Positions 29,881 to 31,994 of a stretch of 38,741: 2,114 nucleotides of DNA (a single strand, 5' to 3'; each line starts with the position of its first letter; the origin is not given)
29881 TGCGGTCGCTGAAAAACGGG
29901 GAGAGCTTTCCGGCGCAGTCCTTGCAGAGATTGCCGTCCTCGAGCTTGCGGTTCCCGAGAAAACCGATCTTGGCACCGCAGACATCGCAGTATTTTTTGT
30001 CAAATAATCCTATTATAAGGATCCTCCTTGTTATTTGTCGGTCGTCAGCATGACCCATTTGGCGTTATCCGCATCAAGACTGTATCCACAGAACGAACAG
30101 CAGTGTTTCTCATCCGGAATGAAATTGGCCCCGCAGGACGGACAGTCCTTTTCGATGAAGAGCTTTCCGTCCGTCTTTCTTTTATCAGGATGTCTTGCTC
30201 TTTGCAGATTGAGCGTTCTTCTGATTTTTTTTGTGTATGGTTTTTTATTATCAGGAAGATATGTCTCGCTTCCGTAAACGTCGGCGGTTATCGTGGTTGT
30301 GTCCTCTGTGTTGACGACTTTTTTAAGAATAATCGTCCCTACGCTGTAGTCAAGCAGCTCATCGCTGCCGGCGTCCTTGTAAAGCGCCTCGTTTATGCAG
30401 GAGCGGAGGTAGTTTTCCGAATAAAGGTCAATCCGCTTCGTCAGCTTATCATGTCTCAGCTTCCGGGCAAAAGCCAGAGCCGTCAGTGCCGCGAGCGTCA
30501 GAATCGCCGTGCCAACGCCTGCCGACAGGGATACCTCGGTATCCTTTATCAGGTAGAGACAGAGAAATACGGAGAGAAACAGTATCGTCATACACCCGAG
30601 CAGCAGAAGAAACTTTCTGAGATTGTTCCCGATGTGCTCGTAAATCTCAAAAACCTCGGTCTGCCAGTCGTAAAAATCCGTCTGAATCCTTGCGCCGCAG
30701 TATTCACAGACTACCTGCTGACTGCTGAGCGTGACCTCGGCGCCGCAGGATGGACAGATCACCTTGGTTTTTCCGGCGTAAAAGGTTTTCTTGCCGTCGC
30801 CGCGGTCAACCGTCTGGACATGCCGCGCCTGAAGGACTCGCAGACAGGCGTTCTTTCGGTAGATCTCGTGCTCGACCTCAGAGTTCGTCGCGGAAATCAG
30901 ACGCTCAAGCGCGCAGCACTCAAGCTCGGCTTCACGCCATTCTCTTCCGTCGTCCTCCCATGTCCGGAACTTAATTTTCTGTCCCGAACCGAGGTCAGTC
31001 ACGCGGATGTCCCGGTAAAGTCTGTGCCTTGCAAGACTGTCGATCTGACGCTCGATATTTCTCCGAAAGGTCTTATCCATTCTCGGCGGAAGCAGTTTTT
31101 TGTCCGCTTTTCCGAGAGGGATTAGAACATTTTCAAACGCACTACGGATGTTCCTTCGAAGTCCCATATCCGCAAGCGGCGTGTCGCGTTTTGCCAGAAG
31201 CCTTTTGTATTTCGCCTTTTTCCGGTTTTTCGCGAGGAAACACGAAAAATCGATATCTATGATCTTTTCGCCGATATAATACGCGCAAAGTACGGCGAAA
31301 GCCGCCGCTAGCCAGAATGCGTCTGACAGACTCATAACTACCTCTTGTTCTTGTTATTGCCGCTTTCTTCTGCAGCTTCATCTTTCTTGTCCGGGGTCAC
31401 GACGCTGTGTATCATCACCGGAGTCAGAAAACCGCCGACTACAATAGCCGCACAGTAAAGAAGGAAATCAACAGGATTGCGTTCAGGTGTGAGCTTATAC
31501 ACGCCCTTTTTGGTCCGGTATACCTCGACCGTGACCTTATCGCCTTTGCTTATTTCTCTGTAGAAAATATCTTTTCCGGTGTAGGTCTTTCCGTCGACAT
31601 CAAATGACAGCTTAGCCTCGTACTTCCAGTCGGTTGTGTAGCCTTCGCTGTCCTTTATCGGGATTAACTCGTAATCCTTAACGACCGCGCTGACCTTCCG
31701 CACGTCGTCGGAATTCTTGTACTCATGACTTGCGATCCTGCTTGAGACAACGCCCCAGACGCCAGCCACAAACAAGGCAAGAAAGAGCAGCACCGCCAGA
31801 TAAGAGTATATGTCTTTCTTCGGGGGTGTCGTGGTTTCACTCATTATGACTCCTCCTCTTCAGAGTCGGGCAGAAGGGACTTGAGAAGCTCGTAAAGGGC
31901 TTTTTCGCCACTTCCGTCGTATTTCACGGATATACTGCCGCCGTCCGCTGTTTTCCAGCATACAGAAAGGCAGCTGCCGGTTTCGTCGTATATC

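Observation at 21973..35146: Fifteen-gene, ~13 kb operon of SPFH, TPM, zinc-ribbon membrane proteins and lipoproteins: a PspA-less envelope system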

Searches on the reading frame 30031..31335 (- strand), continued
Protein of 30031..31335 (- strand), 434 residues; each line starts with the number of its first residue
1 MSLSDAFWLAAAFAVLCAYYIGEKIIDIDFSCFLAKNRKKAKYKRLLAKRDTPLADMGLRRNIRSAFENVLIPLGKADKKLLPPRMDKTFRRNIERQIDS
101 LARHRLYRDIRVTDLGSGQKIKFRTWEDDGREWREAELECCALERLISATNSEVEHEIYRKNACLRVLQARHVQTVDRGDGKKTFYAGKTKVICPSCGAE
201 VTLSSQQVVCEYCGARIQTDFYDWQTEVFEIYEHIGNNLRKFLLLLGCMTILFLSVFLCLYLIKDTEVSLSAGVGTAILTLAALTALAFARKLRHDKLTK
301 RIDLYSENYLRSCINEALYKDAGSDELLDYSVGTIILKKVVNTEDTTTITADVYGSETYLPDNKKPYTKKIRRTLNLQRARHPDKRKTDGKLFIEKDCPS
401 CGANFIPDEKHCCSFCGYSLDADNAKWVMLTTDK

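Call 61: search_protein_families(library=pfam, max_evalue=0.001, proteins=[L003:1414-3078:+, L003:3071-4015:+, L003:4036-4671:+, L003:5404-6396:+, L006:7494-8138:+, L006:8175-8843:+, L059:7449-8384:+, L059:6618-7379:+, L059:1570-3192:+])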
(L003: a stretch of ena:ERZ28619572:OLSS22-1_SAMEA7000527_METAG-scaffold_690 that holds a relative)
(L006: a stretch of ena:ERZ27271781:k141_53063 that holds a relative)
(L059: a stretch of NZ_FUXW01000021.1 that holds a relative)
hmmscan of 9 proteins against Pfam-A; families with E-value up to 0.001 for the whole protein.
L003:1414-3078:+ (554 aa): 1 family
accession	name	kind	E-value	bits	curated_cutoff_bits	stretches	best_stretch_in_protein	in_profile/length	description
PF16927.11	HisKA_7TM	-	4.4e-08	33.7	28.6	1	59-265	7-211/224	N-terminal 7TM region of histidine kinase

L003:3071-4015:+ (314 aa): 0 families

L003:4036-4671:+ (211 aa): 5 families
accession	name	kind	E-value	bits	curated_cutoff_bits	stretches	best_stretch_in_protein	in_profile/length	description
PF00072.30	Response_reg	-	2.7e-16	60.1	30.2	1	4-116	1-110/111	Response regulator receiver domain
PF00196.25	GerE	-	3.3e-13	49.5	23.5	1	143-195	3-55/57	Bacterial regulatory proteins, luxR family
PF08281.18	Sigma70_r4_2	-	6.7e-06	26.1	25.7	1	146-183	14-52/54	Sigma-70, region 4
PF13384.12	HTH_23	-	8.5e-05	22.7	24.6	1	148-183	8-43/50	Homeodomain-like domain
PF14493.12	HTH_40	-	0.00029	21.5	27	1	148-186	3-40/89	Helix-turn-helix domain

L003:5404-6396:+ (330 aa): 0 families

L006:7494-8138:+ (214 aa): 1 family
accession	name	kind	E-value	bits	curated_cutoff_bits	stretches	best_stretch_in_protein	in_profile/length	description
PF05154.21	TM2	-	5.2e-21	75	27.9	1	148-196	2-51/51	TM2 domain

L006:8175-8843:+ (222 aa): 0 families

L059:7449-8384:+ (311 aa): 4 families
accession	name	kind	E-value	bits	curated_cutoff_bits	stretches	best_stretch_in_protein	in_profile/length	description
PF13240.11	Zn_Ribbon_1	-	6.5e-08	32.6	25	1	3-23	1-21/23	zinc-ribbon domain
PF12773.13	DZR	-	0.00021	21.8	27.3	1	3-26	14-35/45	Double zinc ribbon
PF09685.15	DUF4870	-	0.00064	20.1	25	0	213-306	19-105/107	Domain of unknown function (DUF4870)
PF10067.14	DUF2306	-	0.00092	19.8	31.6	0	213-299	12-90/147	Predicted membrane protein (DUF2306)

L059:6618-7379:+ (253 aa): 1 family
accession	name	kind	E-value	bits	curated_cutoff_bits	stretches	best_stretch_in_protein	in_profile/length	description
PF04012.17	PspA_IM30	-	7.3e-29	101.4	33.9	1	2-227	1-217/220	PspA/IM30 family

L059:1570-3192:+ (540 aa): 0 families

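Call 73: find_related_loci(query=A1, collection=viral_contigs, flank=10000)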
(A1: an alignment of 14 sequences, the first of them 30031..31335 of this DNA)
Query A1 (434 aa) in viral_contigs; peptide patterns used: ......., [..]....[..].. (x = any residue, [..] = any of these).
69 stretches matched a pattern; 1 encode a relative of the query (tblastn E <= 1e-3); 1 distinct loci.
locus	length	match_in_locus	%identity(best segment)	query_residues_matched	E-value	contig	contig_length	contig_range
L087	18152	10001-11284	57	1-427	4e-167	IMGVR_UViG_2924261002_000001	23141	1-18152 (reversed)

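Call 79: search_protein_representatives(protein=window:30031-31335:-)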
Query: 434 residues. Proteins with E-value up to 0.001 (for the whole library): 264; up to 1e-10: 136; up to 1e-30: 58. The best 150 are listed.
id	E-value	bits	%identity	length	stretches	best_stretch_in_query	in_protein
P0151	2.4e-166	570.5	58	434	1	1-433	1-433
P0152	2.9e-102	359.4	87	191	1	1-187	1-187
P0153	1.6e-97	343.8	56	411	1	5-290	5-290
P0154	8.9e-95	334.7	57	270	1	113-381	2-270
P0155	9.2e-87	308.3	63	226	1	209-429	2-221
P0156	7.0e-86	305.4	60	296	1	47-275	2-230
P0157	1.1e-84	301.5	57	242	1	1-237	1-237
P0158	4.1e-83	296.3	40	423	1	44-430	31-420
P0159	5.8e-74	266.2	40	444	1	10-429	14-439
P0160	1.9e-69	251.3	38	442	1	1-429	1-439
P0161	5.2e-68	246.6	40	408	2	289-432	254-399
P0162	5.4e-68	246.5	37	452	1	7-428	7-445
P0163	6.1e-68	246.3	37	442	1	37-430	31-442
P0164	1.4e-61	225.4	37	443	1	33-428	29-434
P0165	1.6e-60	221.9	35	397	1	50-429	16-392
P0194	1.9e-36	142.6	31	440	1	14-430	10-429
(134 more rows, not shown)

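Call 80: find_encoding_contigs(protein=P0194, flank=10000, max_places=2)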
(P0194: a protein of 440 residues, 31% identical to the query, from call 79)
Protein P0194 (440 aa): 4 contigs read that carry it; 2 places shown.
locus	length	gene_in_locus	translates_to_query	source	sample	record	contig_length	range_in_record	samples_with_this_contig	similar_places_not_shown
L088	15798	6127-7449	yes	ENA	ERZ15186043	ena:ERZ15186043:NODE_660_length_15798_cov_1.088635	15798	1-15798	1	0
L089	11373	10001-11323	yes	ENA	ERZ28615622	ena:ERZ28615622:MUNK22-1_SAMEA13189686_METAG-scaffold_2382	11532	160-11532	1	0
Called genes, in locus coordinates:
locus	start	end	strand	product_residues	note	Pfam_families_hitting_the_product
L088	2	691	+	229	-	?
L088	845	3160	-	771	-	PF00403:HMA, PF00122:E1-E2_ATPase, PF00702:Hydrolase, PF08282:Hydrolase_3 (weak)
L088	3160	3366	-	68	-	PF00403:HMA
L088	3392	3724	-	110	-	PF02583:Trns_repr_metal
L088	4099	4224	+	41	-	-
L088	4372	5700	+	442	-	PF12773:DZR (faint), PF13248:Zn_ribbon_3 (faint), PF14446:Prok-RING_1 (faint)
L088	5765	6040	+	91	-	PF00708:Acylphosphatase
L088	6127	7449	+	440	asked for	PF12773:DZR (faint)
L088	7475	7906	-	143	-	PF00376:MerR, PF13411:MerR_1, PF09278:MerR-DNA-bind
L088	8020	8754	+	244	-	PF02627:CMD, PF07883:Cupin_2 (weak)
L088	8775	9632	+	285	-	PF00248:Aldo_ket_red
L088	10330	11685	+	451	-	PF00772:DnaB, PF03796:DnaB_C, PF06745:ATPase (weak), PF13481:AAA_25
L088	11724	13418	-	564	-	-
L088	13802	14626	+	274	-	PF00106:adh_short, PF01370:Epimerase, PF13561:adh_short_C2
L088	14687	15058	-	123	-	PF00254:FKBP_C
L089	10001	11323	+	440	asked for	PF12773:DZR (faint)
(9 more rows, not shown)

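Call 81: find_encoding_contigs(protein=P0160, flank=10000, max_places=2)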
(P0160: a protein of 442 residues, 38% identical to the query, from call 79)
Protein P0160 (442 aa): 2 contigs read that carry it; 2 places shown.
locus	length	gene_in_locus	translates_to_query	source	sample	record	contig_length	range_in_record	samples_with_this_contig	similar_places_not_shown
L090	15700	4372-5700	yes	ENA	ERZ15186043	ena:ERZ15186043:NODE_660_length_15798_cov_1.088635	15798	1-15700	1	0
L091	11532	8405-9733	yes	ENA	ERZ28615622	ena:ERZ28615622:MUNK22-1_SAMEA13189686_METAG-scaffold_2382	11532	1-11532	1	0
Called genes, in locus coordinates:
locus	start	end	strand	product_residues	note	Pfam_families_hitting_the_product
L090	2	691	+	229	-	?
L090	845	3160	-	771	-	PF00403:HMA, PF00122:E1-E2_ATPase, PF00702:Hydrolase, PF08282:Hydrolase_3 (weak)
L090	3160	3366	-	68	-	PF00403:HMA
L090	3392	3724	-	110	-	PF02583:Trns_repr_metal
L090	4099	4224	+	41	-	-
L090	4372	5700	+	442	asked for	PF12773:DZR (faint), PF13248:Zn_ribbon_3 (faint), PF14446:Prok-RING_1 (faint)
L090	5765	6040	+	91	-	PF00708:Acylphosphatase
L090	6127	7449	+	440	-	PF12773:DZR (faint)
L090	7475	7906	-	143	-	PF00376:MerR, PF13411:MerR_1, PF09278:MerR-DNA-bind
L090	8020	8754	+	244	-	PF02627:CMD, PF07883:Cupin_2 (weak)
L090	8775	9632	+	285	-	PF00248:Aldo_ket_red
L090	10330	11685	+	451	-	PF00772:DnaB, PF03796:DnaB_C, PF06745:ATPase (weak), PF13481:AAA_25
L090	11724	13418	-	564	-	-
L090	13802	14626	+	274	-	PF00106:adh_short, PF01370:Epimerase, PF13561:adh_short_C2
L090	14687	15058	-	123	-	PF00254:FKBP_C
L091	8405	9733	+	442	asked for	PF12773:DZR (faint), PF13248:Zn_ribbon_3 (faint), PF14446:Prok-RING_1 (faint)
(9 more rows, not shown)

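Call 103: find_homologous_proteins(query=L059:6618-7379:+, max_evalue=1e-10)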
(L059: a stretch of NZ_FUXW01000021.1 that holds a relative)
Query L059:6618-7379:+ (253 aa): 294 proteins with E <= 1e-10 among 2333 candidates; the best 120 are listed.
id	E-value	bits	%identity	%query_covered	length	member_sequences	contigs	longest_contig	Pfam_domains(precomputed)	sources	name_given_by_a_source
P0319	1.3e-149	514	100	100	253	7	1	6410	PF04012.18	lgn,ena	-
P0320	1.1e-124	433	90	96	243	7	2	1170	PF04012.18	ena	-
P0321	8.0e-124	430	90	96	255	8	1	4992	PF04012.18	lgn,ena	-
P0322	1.8e-123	429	90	95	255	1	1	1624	PF04012.18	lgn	-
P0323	3.6e-123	428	89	95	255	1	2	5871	PF04012.18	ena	-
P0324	4.3e-123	428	89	95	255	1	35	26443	PF04012.18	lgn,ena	-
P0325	9.1e-123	426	89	95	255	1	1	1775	PF04012.18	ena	-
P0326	1.1e-122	426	89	95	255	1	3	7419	PF04012.18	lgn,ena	-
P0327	1.1e-122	426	89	95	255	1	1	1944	PF04012.18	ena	-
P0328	1.1e-122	426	89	95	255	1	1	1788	PF04012.18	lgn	-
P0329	1.1e-122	426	89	95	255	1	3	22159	PF04012.18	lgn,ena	-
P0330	1.7e-122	426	89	95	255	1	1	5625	PF04012.18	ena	-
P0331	2.0e-122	425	89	95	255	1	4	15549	PF04012.18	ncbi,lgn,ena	-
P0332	4.8e-122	424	89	95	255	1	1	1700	PF04012.18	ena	-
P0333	5.7e-122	424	88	95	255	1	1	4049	PF04012.18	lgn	-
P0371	2.1e-112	393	84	91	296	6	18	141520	PF04012.18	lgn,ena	-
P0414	6.4e-107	375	81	93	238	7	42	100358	PF04012.18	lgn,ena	-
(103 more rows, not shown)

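Call 104: find_encoding_contigs(protein=P0371, flank=10000, max_places=2)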
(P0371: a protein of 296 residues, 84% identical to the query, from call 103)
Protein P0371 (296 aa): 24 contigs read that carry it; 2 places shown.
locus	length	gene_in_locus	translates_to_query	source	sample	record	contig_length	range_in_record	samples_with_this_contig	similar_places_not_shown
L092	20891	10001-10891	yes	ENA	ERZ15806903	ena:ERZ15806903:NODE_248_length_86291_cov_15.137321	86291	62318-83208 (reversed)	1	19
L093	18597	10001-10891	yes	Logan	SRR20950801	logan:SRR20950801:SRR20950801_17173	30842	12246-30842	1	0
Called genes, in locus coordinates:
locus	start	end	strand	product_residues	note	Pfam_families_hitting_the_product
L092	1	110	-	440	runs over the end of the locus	PF13416:SBP_bac_8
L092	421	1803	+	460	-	PF13416:SBP_bac_8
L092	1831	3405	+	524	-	PF00196:GerE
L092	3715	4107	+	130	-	-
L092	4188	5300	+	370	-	-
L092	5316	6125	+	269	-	PF04536:TPM_phosphatase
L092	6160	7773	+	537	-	-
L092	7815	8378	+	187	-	PF22043:DUF6935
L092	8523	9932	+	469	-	PF13421:Band_7_1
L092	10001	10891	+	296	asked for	PF04012:PspA_IM30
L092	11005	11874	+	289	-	-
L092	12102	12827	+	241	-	PF22043:DUF6935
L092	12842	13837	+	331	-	-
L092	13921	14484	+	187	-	-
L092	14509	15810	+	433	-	PF13248:Zn_ribbon_3 (faint)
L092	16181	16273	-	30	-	-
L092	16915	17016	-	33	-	-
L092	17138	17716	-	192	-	-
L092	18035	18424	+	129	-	-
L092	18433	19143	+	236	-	-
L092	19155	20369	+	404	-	-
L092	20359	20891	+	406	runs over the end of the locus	PF01551:Peptidase_M23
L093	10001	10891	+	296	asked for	PF04012:PspA_IM30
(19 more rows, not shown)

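Call 105: find_encoding_contigs(protein=P0414, flank=10000, max_places=2)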
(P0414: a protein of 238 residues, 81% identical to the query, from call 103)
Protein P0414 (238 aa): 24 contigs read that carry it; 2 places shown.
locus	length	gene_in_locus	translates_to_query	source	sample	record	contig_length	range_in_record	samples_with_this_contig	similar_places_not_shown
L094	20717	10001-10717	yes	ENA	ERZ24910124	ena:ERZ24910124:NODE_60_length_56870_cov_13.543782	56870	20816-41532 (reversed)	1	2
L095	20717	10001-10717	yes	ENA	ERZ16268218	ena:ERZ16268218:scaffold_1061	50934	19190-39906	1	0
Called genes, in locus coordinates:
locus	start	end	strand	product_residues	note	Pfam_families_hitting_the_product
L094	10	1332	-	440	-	PF13416:SBP_bac_8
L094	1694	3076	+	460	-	PF13416:SBP_bac_8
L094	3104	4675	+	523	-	PF00196:GerE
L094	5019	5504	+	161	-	-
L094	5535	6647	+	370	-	-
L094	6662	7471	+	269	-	PF04536:TPM_phosphatase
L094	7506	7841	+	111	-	-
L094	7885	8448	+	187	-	PF22043:DUF6935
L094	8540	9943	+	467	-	PF13421:Band_7_1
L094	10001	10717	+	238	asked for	PF04012:PspA_IM30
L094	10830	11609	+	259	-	-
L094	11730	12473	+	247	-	PF22043:DUF6935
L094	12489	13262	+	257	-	-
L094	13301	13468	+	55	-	-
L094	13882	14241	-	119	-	PF19890:DUF6363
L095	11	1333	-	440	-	PF13416:SBP_bac_8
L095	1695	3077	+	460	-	PF13416:SBP_bac_8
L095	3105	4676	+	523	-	PF00196:GerE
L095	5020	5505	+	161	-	-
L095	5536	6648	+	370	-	-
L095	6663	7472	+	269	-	PF04536:TPM_phosphatase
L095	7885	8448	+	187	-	PF22043:DUF6935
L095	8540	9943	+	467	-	PF13421:Band_7_1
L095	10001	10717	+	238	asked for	PF04012:PspA_IM30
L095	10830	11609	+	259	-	-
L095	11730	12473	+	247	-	PF22043:DUF6935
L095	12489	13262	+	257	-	-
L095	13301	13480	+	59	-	-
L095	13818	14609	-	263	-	PF06271:RDD, PF00498:FHA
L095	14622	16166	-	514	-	PF16697:Yop-YscD_cpl, PF00498:FHA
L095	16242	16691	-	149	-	-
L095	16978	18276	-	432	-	PF00089:Trypsin, PF13365:Trypsin_2, PF16697:Yop-YscD_cpl (faint), PF00498:FHA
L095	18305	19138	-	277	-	PF00481:PP2C, PF13672:PP2C_2, PF07228:SpoIIE (faint)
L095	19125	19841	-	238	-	PF16697:Yop-YscD_cpl, PF00498:FHA (weak)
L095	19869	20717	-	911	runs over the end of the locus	PF00069:Pkinase, PF07714:PK_Tyr_Ser-Thr, PF01636:APH (faint), PF03109:ABC1 (weak), PF02493:MORN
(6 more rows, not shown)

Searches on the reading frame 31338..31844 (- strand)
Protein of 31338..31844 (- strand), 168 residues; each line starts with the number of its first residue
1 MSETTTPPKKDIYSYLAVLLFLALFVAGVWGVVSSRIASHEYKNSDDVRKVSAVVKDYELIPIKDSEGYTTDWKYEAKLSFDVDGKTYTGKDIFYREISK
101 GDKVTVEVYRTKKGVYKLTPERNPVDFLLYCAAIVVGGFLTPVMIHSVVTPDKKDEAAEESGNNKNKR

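Call 5: search_protein_families(library=pfam, max_evalue=0.01, proteins=[window:31338-31844:-])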
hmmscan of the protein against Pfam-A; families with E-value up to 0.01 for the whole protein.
window:31338-31844:- (168 aa): 2 families
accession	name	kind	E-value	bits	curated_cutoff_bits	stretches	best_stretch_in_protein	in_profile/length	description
PF10794.15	DUF2606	-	0.0063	16.7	25.4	0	13-68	14-65/134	Protein of unknown function (DUF2606)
PF10694.14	DUF2500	-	0.0067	17.3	33.5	0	19-89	5-72/102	Protein of unknown function (DUF2500)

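Call 31: search_protein_families(library=ncbifam, max_evalue=0.01, proteins=[window:31338-31844:-])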
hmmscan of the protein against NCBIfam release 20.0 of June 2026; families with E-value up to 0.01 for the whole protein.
window:31338-31844:- (168 aa): 1 family
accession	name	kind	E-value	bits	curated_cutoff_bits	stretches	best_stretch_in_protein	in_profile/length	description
NF050032.1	Rv1733c_fam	subfamily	0.001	19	80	1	16-111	24-120/180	Rv1733c family protein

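Call 32: search_protein_families(library=padloc, max_evalue=0.01, proteins=[window:31338-31844:-])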
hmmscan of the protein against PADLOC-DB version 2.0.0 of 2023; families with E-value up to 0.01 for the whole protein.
window:31338-31844:- (168 aa): 0 families

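Call 86: search_protein_families(library=pfam, alignment_id=A4, max_evalue=0.1)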
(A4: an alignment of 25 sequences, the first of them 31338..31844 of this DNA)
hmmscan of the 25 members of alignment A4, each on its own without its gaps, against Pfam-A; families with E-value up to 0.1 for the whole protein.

A. member 1, window:31338-31844:- (168 aa): 3 families
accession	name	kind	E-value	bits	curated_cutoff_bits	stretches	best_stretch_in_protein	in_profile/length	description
PF10794.15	DUF2606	-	0.0063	16.7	25.4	1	13-68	14-65/134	Protein of unknown function (DUF2606)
PF10694.14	DUF2500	-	0.0067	17.3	33.5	1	19-89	5-72/102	Protein of unknown function (DUF2500)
PF12158.14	DUF3592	-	0.057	14.5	25.3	0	67-106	17-67/84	Domain of unknown function (DUF3592)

B. families by the number of members that match (of 25 scanned): 41 families (the first 25 are shown)
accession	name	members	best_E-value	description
PF12158.14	DUF3592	19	0.00018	Domain of unknown function (DUF3592)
PF10694.14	DUF2500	10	8.9e-05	Protein of unknown function (DUF2500)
PF17231.7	DUF5305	4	0.0013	Family of unknown function (DUF5305)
PF18895.5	T4SS_pilin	4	0.0054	Type IV secretion system pilin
PF13180.12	PDZ_2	3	0.02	PDZ domain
PF03729.18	DUF308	2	0.0048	Short repeat of unknown function (DUF308)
PF24801.1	FNIII-A_GpJ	2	0.011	Tip attachment protein J,FNIII-A domain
PF25184.1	YxzE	2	0.027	YxzE-like putative bacteriocin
PF10794.15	DUF2606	1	0.0063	Protein of unknown function (DUF2606)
PF06295.17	ZapG-like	1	0.009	Z-ring associated protein G-like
PF13273.12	DUF4064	1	0.013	Protein of unknown function (DUF4064)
PF07666.16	MpPF26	1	0.014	M penetrans paralogue family 26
PF19330.4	DNER_C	1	0.017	Delta and Notch-like EGF-related receptor C-terminus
PF20485.3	DUF6724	1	0.02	Family of unknown function (DUF6724)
PF05390.16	Kre9_KNH1_C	1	0.021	Yeast cell wall synthesis protein KRE9/KNH1 C-terminal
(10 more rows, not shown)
